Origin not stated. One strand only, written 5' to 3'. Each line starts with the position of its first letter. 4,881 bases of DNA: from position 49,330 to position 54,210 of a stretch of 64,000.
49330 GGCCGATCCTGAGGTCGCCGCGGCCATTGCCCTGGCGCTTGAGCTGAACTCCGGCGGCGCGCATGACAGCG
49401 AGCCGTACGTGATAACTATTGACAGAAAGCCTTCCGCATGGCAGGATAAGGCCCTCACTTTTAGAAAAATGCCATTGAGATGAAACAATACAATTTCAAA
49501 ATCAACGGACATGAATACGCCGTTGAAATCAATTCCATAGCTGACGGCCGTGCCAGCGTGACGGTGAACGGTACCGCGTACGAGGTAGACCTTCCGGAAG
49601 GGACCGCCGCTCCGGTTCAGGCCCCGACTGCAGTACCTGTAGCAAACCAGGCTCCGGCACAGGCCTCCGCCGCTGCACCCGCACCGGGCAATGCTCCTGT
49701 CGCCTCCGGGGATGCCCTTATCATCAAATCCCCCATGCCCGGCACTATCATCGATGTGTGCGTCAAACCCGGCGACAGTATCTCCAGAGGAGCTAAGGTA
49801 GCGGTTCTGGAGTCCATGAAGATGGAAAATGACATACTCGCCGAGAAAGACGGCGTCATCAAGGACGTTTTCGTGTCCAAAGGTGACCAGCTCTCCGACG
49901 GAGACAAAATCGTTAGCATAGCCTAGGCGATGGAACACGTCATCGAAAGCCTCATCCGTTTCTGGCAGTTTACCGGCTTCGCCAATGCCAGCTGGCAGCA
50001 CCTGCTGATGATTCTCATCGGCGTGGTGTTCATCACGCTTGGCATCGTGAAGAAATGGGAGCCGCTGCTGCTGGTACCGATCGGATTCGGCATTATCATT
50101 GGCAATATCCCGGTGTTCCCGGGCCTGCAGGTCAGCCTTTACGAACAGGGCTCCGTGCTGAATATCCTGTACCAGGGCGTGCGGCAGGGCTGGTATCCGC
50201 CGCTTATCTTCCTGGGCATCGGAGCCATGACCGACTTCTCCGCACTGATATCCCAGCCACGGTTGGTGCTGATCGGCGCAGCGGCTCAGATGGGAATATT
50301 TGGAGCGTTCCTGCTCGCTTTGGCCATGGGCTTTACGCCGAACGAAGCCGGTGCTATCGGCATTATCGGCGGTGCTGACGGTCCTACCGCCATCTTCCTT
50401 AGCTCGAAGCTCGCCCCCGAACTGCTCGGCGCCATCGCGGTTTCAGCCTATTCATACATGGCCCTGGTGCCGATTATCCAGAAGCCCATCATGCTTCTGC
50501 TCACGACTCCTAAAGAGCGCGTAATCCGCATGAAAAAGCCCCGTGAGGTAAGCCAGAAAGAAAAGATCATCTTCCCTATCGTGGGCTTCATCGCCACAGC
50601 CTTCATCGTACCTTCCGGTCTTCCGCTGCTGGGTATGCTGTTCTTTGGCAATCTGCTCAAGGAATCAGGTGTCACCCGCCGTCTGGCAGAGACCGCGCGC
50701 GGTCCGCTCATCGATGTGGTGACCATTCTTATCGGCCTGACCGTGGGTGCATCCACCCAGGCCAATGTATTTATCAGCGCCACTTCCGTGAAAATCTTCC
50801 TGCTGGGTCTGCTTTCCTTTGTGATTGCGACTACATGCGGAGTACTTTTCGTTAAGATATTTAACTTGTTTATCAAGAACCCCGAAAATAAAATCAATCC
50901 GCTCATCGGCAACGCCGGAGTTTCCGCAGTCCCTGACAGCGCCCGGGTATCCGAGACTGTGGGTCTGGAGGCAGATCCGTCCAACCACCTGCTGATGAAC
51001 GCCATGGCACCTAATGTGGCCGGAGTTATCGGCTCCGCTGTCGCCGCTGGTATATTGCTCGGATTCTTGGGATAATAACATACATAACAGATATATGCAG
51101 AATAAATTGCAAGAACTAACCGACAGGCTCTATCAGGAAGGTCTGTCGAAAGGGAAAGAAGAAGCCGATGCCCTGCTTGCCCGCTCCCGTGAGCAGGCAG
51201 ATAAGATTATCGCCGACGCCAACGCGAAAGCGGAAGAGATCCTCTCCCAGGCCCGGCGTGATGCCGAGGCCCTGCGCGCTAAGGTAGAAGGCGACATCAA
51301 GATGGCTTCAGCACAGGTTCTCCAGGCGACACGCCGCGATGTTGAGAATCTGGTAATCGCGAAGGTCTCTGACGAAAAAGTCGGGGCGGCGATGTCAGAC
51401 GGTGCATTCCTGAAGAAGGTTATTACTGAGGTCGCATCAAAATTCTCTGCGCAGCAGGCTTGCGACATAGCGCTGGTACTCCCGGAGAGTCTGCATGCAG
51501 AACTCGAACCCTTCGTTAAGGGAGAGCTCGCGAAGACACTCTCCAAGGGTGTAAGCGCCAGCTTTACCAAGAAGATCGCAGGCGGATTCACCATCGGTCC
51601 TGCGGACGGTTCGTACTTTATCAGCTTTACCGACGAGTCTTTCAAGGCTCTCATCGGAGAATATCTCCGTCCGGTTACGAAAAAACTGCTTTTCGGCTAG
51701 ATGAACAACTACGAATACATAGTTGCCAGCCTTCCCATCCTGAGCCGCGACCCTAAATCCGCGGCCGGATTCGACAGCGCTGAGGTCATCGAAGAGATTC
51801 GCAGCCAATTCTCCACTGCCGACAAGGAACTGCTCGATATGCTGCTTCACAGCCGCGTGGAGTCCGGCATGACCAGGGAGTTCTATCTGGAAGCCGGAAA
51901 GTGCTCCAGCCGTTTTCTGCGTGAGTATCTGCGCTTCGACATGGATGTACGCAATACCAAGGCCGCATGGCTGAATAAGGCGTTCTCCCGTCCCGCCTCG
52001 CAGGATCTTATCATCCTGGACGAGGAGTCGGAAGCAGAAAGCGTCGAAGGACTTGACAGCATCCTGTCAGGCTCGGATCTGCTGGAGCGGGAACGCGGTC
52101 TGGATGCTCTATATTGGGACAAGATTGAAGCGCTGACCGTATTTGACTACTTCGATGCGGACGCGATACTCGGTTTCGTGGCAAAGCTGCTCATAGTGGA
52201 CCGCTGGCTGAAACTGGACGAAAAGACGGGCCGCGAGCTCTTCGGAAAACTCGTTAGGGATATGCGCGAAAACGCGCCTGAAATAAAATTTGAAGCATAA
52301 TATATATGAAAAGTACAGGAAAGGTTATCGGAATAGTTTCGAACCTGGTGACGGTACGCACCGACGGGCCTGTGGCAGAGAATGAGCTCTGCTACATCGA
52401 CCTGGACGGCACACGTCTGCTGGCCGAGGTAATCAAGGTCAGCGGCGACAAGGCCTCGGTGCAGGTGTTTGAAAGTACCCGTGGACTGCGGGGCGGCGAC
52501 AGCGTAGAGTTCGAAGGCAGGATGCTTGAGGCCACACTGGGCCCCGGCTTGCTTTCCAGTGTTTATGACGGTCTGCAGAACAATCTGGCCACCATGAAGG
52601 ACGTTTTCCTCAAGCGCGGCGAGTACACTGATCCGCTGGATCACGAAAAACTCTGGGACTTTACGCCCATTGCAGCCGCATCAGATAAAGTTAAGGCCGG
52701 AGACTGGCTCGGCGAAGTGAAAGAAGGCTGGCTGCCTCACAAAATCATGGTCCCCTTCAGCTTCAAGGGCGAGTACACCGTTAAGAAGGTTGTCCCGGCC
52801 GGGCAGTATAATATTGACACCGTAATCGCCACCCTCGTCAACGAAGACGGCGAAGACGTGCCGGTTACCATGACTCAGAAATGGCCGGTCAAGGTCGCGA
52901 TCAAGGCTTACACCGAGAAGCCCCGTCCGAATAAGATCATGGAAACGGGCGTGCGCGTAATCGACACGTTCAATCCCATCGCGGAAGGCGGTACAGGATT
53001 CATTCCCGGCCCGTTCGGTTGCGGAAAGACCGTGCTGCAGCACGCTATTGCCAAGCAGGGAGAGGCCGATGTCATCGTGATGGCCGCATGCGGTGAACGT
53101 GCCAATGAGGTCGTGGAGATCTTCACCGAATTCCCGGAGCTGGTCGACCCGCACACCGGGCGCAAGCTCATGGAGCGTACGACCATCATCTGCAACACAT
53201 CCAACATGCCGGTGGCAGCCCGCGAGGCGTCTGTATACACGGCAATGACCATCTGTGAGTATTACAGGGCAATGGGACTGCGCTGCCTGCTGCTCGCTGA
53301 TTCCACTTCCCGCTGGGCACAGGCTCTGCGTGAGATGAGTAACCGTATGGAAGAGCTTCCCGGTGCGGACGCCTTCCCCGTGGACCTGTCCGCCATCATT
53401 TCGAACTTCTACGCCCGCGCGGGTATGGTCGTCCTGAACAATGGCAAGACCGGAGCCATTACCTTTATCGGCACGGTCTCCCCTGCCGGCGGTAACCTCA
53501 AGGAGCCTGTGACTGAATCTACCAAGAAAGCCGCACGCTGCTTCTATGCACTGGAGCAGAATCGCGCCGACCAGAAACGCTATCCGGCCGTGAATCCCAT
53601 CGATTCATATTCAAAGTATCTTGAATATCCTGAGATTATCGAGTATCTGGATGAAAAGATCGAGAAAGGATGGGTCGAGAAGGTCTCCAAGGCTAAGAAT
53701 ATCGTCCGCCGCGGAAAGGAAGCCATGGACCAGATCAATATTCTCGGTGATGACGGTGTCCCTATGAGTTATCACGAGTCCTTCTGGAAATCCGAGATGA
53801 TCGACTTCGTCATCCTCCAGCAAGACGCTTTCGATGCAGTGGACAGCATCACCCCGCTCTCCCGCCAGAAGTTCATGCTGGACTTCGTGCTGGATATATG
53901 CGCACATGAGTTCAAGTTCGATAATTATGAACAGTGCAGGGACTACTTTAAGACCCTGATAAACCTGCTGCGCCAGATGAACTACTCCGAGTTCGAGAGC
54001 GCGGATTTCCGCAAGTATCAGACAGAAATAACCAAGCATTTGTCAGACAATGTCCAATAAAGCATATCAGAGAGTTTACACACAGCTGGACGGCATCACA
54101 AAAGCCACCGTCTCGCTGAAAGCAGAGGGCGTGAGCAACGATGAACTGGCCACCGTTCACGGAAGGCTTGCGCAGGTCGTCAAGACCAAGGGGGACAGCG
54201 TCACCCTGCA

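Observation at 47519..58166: Na+-pumping decarboxylase operon joined directly to a Na+-type V/A-ATPase operon: one-transcript decarboxylation phosphorylation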

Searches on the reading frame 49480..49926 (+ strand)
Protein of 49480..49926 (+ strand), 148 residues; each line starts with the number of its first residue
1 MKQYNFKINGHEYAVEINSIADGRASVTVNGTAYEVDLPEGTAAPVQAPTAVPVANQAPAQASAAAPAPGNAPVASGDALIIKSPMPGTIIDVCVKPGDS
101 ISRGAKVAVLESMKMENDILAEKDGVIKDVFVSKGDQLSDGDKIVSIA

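Call 3: search_protein_families(library=pfam, proteins=[window:49480-49926:+])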
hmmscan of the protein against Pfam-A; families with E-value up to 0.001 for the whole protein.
window:49480-49926:+ (148 aa): 4 families
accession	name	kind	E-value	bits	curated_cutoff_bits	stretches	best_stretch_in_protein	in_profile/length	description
PF00364.28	Biotin_lipoyl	-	1.3e-18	67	22.1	1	82-147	3-73/73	Biotin-requiring enzyme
PF13437.12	HlyD_3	-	8.5e-05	23.7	22.2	0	82-111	2-31/106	HlyD family secretion protein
PF13533.13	Biotin_lipoyl_2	-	0.00044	20.5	29.8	0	124-147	8-31/32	Biotin-lipoyl like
PF06898.16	YqfD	-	0.00065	19.1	25.2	0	113-145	181-213/379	Putative stage IV sporulation protein YqfD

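Call 35: search_protein_families(library=ncbifam, proteins=[window:49480-49926:+], max_evalue=0.00001)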
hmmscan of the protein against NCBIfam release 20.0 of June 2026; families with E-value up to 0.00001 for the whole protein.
window:49480-49926:+ (148 aa): 16 families
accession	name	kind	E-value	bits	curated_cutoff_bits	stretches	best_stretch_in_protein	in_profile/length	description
NF004173.0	PRK05641.1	equivalog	6.7e-30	104.7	199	1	7-147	7-152/153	putative acetyl-CoA carboxylase biotin carboxyl carrier protein subunit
NF047903.1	MmDecMmdC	equivalog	1.6e-28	99.8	200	1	26-146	5-130/132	methylmalonyl-CoA decarboxylase subunit gamma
NF005117.0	PRK06549.1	equivalog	5.3e-27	95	159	1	27-147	7-129/130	acetyl-CoA carboxylase biotin carboxyl carrier protein subunit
NF006761.0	PRK09282.1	domain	2.2e-20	72.6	402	1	21-147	463-589/591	pyruvate carboxylase subunit B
NF010643.0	PRK14040.1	subfamily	6e-19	67.9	892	1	19-147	476-594/595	oxaloacetate decarboxylase subunit alpha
TIGR01235.1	pyruv_carbox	equivalog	5.2e-16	57.3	1114.45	1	76-147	1071-1142/1143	pyruvate carboxylase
TIGR01108.1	oadA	equivalog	6.5e-16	57.9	756.5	1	23-142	464-580/582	sodium-extruding oxaloacetate decarboxylase subunit alpha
NF004547.1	PRK05889.1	equivalog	8.2e-16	58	75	1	84-147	7-70/71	biotin/lipoyl-binding carrier protein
NF006079.0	PRK08225.1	equivalog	2.8e-15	56.1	95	1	82-147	4-69/70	acetyl-CoA carboxylase biotin carboxyl carrier protein subunit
NF009554.0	PRK12999.1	equivalog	3.3e-15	55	965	1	76-147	1074-1145/1147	pyruvate carboxylase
TIGR02712.1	urea_carbox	equivalog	1.4e-12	46.2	1303.85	1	66-147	1119-1200/1201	urea carboxylase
TIGR00531.1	BCCP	equivalog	1.9e-12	47.9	115.2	1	43-147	40-154/156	acetyl-CoA carboxylase biotin carboxyl carrier protein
NF010645.0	PRK14042.1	equivalog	7.2e-10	38.2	1182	1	82-145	528-591/596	pyruvate carboxylase subunit B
TIGR01348.1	PDHac_trf_long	equivalog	2.3e-06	26.4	552.1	1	24-146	107-227/587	dihydrolipoyllysine-residue acetyltransferase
NF008814.0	PRK11854.1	equivalog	5.4e-06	25.1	722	1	55-147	181-280/637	pyruvate dehydrogenase complex dihydrolipoyllysine-residue acetyltransferase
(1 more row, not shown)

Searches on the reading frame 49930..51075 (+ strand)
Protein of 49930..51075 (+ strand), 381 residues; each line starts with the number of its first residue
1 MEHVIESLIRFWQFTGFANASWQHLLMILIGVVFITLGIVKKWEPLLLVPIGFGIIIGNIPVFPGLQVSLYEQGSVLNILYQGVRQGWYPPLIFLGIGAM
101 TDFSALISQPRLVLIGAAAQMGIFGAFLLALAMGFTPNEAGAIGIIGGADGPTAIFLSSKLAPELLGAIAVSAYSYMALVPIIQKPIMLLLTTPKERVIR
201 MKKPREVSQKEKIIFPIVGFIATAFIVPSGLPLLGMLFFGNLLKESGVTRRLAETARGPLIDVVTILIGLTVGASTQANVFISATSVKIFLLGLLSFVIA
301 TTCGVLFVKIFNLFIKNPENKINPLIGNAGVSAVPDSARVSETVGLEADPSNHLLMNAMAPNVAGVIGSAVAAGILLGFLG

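Call 3: search_protein_families(library=pfam, proteins=[window:49930-51075:+])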
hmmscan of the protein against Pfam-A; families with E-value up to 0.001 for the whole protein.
window:49930-51075:+ (381 aa): 1 family
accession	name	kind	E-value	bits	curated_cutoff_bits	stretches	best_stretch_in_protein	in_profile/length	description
PF03977.18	OAD_beta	-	5.2e-145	483.3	31.6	1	24-379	2-348/349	Na+-transporting oxaloacetate decarboxylase beta subunit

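Call 11: find_related_loci(query=window:49930-51075:+, collection=genome_contigs, flank=10000)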
Query window:49930-51075:+ (381 aa) in genome_contigs; peptide patterns used: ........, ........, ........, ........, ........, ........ (x = any residue, [..] = any of these).
600 stretches matched a pattern (row limit reached: there are more); 490 encode a relative of the query (tblastn E <= 1e-3); the best 80 are kept; 80 distinct loci.
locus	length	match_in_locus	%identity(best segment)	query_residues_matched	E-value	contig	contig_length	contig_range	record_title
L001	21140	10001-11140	87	1-381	0e+0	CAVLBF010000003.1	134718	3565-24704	Bacteroidaceae bacterium isolate H07689-L1_cleanbin_000010 genome assembly, contig: Spades_H07689-L1_contig_30, whole ge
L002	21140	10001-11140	88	1-381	0e+0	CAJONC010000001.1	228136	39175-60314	uncultured Bacteroidales bacterium isolate Reindeer_2_mag_64 genome assembly, contig: scaffold_54, whole genome shotgun 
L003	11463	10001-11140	87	1-381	0e+0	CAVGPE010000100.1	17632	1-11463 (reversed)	Ruminococcus bicirculans (ex Wegman et al. 2014) isolate H07647-L1_cleanbin_000062 genome assembly, contig: Spades_H0764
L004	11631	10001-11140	87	1-381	0e+0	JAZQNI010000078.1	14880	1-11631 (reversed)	MAG: Candidatus Cryptobacteroides sp. isolate T1900045246_TH20190016.MAGScoT_cleanbin_000052 SGB_5638_k141_4214993, whol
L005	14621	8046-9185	87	1-381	0e+0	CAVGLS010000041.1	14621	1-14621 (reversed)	bacterium isolate G02616-L1_cleanbin_000018 genome assembly, contig: Spades_G02616-L1_contig_1671, whole genome shotgun 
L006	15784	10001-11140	87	1-381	0e+0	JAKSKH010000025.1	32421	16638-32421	MAG: Bacteroidales bacterium isolate Horse_feces68 MAG068_25, whole genome shotgun sequence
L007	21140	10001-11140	87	1-381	0e+0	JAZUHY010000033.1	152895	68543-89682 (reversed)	MAG: Candidatus Cryptobacteroides sp. isolate T1900045267_TH20190037.MAGScoT_cleanbin_000040 SGB_5885_k141_553339, whole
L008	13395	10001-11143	86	1-381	0e+0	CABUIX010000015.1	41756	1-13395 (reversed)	MAG TPA_asm: uncultured Bacteroidales bacterium isolate MGYG-HGUT-04050 genome assembly, contig: GUT_GENOME254915_15, wh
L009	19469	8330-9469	86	1-381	0e+0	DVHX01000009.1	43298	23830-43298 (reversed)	MAG TPA_asm: Candidatus Cryptobacteroides pullicola isolate ChiHecec2B26-3624 ChiHecec2B26__C78646_L43298_SRR6323527, wh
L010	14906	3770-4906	87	1-380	0e+0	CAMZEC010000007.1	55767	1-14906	MAG TPA_asm: uncultured Bacteroidales bacterium isolate SRR10912533_bin.56_metaWRAP_v1.3_MAG genome assembly, contig: ER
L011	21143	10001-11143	85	1-381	0e+0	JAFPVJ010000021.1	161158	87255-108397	MAG: Bacteroidales bacterium isolate RGIG1509 Goat_Abomasum-2__c423819, whole genome shotgun sequence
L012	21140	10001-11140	86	1-381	0e+0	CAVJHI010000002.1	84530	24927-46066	bacterium isolate H07634-L1_cleanbin_000031 genome assembly, contig: Spades_H07634-L1_contig_171, whole genome shotgun s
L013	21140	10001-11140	87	1-381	0e+0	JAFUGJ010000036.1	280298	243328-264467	MAG: Bacteroidales bacterium isolate RGIG4470 Roe_deer_Omasum-5__c3354, whole genome shotgun sequence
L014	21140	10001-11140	86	1-381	0e+0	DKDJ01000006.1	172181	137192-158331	MAG TPA_asm: Bacteroidales bacterium UBA6851 UBA6851_contig_229, whole genome shotgun sequence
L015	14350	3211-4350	85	1-381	0e+0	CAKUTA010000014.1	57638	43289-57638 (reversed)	MAG: uncultured Bacteroidales bacterium isolate REFINED_METABAT215_TOP10_CONTIGS_1500_ASSEMBLY_K77_MERGED__Hadza_MoBio_h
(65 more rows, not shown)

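Call 35: search_protein_families(library=ncbifam, proteins=[window:49930-51075:+], max_evalue=0.00001)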
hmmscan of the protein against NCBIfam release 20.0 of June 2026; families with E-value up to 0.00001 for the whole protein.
window:49930-51075:+ (381 aa): 5 families
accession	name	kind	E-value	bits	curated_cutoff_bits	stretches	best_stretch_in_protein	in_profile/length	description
TIGR01109.1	Na_pump_decarbB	subfamily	7.9e-140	465.9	190.6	1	25-375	3-354/354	sodium ion-translocating decarboxylase subunit beta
NF012020.0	PRK15476.1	subfamily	3.6e-115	385.5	820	2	71-379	117-429/433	oxaloacetate decarboxylase subunit beta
NF012019.0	PRK15475.1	subfamily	2.8e-114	382.6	822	2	71-379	117-429/433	oxaloacetate decarboxylase subunit beta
NF012021.0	PRK15477.1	subfamily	7.3e-114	381.2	824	2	71-379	117-429/433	oxaloacetate decarboxylase subunit beta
TIGR03136.1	malonate_biotin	equivalog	4.9e-43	147.9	596.9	1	21-377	21-393/399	Na+-transporting malonate decarboxylase, carboxybiotin decarboxylase subunit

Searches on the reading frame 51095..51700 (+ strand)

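Call 3: search_protein_families(library=pfam, proteins=[window:51095-51700:+])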
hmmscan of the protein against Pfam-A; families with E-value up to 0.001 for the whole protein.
window:51095-51700:+ (201 aa): 1 family
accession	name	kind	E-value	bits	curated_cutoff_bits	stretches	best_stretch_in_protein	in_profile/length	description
PF00430.23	ATP-synt_B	-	0.00026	21.5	28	1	18-92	50-128/132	ATP synthase B/B' CF(0)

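Call 35: search_protein_families(library=ncbifam, proteins=[window:51095-51700:+], max_evalue=0.00001)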
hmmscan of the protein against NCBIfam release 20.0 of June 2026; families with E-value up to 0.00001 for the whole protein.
window:51095-51700:+ (201 aa): 3 families
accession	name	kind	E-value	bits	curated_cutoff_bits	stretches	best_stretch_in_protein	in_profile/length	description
NF002424.0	PRK01558.1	equivalog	1.5e-29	103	241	1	1-199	1-196/203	V-type ATP synthase subunit E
NF002170.0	PRK01005.1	equivalog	1.5e-17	64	280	1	2-200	7-205/208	V-type ATP synthase subunit E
NF050102.1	DivIVA_Wag31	equivalog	4e-06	26.9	260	1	6-79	122-188/256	DivIVA-like cell division protein Wag31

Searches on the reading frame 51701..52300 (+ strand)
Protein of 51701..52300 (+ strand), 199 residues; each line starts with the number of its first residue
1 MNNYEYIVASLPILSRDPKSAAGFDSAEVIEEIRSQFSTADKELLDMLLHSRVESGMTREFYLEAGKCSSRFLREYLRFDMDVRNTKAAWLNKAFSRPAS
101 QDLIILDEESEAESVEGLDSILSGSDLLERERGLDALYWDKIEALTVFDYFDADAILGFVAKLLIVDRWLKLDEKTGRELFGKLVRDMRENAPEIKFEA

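Call 3: search_protein_families(library=pfam, proteins=[window:51701-52300:+])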
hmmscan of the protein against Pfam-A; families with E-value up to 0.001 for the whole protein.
window:51701-52300:+ (199 aa): 1 family
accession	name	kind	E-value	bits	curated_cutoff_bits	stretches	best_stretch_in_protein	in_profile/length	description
PF10962.13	DUF2764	-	1.5e-27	97.4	24.1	1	53-190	117-269/271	Protein of unknown function (DUF2764)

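Call 35: search_protein_families(library=ncbifam, proteins=[window:51701-52300:+], max_evalue=0.00001)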
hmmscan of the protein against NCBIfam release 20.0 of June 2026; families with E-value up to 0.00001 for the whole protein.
window:51701-52300:+ (199 aa): 0 families

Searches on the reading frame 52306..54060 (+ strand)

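Call 3: search_protein_families(library=pfam, proteins=[window:52306-54060:+])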
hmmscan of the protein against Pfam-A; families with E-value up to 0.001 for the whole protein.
window:52306-54060:+ (584 aa): 3 families
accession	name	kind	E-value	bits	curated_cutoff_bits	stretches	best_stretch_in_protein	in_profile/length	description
PF00006.31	ATP-synt_ab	-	6.5e-64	215.9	29.5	1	215-436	1-213/213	ATP synthase alpha/beta family, nucleotide-binding domain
PF16886.11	ATP-synt_ab_Xtn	-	1.7e-27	95.4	25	1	109-196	2-88/88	ATPsynthase alpha/beta subunit barrel-sandwich domain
PF02874.29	ATP-synt_ab_N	-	2.4e-10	41.2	20.9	1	9-71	3-69/69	ATP synthase alpha/beta family, beta-barrel domain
